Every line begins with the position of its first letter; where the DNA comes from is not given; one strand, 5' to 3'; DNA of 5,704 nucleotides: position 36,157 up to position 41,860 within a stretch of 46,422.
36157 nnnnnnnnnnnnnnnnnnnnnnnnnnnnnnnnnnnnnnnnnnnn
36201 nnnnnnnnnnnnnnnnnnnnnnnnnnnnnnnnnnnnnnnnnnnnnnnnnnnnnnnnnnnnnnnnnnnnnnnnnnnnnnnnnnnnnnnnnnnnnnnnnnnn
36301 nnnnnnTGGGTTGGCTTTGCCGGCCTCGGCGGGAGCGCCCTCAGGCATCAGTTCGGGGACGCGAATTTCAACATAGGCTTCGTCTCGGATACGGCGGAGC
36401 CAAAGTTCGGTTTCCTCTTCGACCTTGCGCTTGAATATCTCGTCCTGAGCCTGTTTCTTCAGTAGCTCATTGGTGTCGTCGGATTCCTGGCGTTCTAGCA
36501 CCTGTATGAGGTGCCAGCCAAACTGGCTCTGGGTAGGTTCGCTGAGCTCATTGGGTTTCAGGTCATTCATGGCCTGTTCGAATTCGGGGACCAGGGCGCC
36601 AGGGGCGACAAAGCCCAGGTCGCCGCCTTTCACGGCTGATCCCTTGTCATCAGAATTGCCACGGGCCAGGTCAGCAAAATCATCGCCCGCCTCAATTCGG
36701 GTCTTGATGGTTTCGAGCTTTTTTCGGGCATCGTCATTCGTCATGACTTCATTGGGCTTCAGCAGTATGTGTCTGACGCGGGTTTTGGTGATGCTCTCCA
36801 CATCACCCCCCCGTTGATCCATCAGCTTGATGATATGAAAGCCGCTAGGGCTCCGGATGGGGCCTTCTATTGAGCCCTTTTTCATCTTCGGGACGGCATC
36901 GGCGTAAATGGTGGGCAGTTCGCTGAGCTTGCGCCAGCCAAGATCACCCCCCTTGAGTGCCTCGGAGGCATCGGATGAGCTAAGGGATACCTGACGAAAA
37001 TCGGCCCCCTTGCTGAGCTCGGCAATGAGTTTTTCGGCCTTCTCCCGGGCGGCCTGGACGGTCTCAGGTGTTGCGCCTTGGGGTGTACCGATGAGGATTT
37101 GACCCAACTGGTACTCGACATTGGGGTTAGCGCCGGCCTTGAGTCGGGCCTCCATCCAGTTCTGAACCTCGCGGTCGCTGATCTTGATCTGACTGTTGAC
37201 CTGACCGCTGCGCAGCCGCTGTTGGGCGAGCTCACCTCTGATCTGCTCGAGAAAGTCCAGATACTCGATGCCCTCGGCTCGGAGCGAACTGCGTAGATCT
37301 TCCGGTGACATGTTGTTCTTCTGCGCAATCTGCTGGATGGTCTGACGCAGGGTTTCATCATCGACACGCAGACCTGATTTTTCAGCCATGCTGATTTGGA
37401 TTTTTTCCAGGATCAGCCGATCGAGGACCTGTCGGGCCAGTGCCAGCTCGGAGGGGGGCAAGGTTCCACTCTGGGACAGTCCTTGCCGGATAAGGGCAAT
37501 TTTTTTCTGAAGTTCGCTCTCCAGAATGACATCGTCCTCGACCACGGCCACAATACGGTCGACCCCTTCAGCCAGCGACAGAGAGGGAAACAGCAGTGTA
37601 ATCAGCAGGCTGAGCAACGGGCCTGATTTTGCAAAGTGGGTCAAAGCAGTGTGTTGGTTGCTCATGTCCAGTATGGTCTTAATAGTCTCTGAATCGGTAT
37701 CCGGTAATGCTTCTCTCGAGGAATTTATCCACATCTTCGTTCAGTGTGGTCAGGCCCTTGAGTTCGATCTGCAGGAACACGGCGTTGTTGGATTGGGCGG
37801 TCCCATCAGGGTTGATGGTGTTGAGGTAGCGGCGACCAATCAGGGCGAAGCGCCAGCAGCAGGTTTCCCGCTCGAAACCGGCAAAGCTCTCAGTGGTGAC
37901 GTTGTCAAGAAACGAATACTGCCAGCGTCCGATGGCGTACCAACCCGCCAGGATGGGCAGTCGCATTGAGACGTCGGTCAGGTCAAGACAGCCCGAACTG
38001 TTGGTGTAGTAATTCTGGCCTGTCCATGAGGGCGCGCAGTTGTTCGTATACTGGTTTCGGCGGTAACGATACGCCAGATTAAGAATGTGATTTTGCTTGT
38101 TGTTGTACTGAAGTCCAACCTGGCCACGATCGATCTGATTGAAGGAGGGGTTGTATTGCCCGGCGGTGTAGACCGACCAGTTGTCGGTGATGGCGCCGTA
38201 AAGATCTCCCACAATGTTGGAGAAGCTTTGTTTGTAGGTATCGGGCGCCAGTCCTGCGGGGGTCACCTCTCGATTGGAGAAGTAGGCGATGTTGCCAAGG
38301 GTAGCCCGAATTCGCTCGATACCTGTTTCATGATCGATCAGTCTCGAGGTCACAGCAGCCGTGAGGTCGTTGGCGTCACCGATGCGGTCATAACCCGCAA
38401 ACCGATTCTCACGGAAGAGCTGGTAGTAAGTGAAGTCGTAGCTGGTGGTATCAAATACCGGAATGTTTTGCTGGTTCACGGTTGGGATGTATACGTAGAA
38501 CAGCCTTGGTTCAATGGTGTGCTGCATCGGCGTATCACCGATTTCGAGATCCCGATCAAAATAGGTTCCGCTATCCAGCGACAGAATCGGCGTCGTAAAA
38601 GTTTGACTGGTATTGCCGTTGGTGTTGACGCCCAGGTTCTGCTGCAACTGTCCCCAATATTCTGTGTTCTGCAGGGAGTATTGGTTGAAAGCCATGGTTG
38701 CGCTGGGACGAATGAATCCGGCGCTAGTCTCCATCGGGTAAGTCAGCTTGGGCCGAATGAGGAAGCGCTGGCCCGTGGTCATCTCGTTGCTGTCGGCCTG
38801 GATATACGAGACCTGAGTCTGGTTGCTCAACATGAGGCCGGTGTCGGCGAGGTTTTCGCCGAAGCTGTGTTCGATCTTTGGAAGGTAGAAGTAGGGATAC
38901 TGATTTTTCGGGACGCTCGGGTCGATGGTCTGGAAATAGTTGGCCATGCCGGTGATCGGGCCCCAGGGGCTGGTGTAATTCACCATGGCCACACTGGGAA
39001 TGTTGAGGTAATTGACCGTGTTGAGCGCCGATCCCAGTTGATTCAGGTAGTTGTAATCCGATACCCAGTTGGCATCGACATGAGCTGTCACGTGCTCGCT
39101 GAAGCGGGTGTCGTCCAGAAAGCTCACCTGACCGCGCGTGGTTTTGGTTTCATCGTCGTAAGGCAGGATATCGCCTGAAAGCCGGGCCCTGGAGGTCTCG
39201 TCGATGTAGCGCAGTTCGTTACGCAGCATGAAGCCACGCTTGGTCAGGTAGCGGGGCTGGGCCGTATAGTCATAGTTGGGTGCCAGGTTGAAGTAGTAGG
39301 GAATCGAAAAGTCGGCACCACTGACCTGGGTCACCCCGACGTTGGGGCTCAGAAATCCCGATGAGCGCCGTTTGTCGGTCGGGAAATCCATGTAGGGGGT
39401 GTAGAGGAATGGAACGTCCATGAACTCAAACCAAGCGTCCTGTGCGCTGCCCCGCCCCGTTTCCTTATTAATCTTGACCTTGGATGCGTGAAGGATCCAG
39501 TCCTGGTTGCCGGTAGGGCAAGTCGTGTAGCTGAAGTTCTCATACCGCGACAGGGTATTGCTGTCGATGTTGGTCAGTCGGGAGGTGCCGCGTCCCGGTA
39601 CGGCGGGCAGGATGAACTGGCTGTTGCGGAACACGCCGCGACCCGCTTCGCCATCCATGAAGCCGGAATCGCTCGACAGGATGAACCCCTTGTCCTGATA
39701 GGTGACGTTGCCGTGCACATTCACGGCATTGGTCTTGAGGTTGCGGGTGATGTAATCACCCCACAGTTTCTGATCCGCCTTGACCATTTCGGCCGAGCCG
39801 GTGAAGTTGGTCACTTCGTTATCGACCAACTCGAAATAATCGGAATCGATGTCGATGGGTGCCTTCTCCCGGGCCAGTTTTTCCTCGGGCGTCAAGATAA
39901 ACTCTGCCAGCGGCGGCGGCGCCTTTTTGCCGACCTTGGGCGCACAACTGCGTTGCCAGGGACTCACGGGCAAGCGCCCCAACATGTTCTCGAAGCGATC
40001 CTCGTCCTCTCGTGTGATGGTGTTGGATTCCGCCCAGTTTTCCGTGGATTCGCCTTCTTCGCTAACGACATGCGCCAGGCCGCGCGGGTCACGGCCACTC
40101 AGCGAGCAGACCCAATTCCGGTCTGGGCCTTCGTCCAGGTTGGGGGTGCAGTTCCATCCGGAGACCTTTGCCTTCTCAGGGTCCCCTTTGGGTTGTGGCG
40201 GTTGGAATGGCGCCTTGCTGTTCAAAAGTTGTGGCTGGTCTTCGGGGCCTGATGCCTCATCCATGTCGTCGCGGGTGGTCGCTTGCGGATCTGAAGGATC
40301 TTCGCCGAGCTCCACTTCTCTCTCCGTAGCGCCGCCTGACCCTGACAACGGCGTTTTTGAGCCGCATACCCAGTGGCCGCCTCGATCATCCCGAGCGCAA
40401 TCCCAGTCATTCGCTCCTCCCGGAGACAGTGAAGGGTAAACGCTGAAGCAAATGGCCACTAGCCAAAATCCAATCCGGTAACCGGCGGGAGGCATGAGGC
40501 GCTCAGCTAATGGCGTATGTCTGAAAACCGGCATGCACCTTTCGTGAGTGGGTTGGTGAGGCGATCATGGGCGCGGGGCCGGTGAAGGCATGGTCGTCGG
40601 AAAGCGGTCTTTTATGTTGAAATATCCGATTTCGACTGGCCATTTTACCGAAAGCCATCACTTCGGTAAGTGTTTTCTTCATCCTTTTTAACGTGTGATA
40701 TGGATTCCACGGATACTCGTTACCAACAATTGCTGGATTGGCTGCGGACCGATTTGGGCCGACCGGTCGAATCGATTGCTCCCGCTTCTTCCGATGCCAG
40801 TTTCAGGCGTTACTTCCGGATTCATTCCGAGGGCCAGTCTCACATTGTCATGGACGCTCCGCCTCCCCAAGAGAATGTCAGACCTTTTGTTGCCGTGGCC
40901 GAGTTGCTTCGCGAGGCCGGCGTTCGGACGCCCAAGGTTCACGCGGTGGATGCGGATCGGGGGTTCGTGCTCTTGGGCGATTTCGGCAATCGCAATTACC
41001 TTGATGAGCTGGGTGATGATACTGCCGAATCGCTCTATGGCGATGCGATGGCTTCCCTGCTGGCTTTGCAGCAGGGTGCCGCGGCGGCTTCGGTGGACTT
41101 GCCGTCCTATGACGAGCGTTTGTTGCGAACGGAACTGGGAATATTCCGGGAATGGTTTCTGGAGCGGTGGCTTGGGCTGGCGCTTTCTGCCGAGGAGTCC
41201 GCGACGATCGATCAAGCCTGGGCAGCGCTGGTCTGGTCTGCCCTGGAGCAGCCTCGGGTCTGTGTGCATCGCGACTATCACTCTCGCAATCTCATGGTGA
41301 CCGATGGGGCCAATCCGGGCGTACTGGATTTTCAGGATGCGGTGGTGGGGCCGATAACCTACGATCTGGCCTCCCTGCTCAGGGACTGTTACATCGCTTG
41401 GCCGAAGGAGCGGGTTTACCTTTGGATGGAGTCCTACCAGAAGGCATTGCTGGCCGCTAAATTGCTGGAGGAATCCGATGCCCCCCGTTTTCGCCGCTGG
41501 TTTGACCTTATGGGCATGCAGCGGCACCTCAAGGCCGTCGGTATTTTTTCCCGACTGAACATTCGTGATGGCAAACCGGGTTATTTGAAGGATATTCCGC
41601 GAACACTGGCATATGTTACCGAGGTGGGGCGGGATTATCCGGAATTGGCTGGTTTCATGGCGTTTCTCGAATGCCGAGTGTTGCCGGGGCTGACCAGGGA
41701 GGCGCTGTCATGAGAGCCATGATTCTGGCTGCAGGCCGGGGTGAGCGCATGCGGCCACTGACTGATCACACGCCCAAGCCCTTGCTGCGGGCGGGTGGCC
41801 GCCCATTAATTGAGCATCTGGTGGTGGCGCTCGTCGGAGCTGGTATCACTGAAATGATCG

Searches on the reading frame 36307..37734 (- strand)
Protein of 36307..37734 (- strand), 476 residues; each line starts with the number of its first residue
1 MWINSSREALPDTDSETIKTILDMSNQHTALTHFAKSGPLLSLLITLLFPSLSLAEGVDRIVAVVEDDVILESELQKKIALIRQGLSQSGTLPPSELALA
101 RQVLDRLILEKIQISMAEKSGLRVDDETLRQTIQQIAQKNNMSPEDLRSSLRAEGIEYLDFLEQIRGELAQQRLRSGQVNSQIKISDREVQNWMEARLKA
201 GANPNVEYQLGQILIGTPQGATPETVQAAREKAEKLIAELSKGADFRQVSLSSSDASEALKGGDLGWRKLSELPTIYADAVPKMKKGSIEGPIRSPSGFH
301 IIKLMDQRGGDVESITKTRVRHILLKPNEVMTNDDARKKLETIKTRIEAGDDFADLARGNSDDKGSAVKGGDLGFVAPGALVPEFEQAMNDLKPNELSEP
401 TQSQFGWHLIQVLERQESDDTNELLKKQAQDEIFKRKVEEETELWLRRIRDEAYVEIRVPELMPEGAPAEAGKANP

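Call 63: search_protein_families(library=pfam, proteins=[window:36307-37734:-], max_evalue=0.00001)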
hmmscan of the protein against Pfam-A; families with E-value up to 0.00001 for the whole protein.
window:36307-37734:- (476 aa): 6 families
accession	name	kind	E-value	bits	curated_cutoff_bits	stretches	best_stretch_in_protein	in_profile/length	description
PF00639.27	Rotamase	-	5.7e-47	159.1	21.7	2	322-412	1-95/97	PPIC-type PPIASE domain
PF13616.12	Rotamase_3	-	1.4e-45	155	22.5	2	317-415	15-115/116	PPIC-type PPIASE domain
PF09312.16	SurA_N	-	3.2e-38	131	30.8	1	58-175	1-118/118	SurA N-terminal domain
PF13145.12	Rotamase_2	-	8.4e-21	75.4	27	2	333-420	31-113/121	PPIC-type PPIASE domain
PF13624.11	SurA_N_3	-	1.7e-14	54.4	27.2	1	57-174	36-161/162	SurA-like N-terminal domain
PF13623.11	SurA_N_2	-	9.9e-09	35.7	28.5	1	42-140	22-127/145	SurA-like N-terminal domain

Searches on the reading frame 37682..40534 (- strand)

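Call 63: search_protein_families(library=pfam, proteins=[window:37682-40534:-], max_evalue=0.00001)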
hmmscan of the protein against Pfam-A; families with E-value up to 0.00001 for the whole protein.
window:37682-40534:- (951 aa): 1 family
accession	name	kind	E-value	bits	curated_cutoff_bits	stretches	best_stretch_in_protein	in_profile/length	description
PF04453.20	LptD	-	4.8e-91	306.4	22.4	1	466-865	2-384/384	LPS transport system D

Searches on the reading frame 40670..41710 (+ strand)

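Call 63: search_protein_families(library=pfam, proteins=[window:40670-41710:+], max_evalue=0.00001)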
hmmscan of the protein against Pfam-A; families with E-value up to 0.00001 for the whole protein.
window:40670-41710:+ (347 aa): 1 family
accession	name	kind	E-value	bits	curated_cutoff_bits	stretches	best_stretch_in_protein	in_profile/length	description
PF01636.29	APH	-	2.8e-34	119.4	23.2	1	36-252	2-221/239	Phosphotransferase enzyme family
